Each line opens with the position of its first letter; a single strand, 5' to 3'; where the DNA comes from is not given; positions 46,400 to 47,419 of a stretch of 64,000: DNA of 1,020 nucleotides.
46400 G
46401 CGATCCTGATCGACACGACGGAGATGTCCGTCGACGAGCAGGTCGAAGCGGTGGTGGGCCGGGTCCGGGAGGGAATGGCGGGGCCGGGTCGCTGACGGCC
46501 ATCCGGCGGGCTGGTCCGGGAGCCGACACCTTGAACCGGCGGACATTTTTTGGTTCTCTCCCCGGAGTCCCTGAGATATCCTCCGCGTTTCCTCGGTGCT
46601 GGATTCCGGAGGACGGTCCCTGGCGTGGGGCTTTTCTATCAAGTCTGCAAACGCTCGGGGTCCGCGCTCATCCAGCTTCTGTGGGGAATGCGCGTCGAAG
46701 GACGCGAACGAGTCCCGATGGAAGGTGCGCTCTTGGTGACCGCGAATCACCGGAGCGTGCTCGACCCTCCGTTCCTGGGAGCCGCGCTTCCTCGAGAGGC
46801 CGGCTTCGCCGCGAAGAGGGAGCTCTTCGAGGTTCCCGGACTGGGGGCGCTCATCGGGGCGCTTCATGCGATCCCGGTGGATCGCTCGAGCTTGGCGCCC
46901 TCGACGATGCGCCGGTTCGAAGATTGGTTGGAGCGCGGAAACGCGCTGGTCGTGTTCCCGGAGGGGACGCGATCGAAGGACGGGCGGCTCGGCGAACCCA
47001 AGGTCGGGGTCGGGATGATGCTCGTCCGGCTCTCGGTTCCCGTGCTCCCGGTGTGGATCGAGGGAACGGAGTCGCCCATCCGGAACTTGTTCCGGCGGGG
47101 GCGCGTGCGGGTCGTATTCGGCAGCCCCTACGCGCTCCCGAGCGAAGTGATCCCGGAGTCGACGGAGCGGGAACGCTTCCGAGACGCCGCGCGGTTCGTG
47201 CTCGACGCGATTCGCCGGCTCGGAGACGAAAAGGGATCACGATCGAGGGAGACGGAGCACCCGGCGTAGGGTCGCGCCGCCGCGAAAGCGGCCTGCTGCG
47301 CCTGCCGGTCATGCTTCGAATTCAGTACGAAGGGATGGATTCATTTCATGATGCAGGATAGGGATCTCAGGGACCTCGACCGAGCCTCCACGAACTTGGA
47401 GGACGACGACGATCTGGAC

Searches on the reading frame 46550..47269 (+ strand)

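Call 80: search_protein_families(library=pfam, proteins=[window:46550-47269:+], max_evalue=0.00001)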
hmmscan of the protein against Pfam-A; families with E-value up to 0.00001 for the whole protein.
window:46550-47269:+ (239 aa): 1 family
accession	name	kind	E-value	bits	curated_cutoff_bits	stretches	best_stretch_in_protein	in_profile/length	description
PF01553.26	Acyltransferase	-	2e-30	105.7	23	1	47-170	2-131/132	Acyltransferase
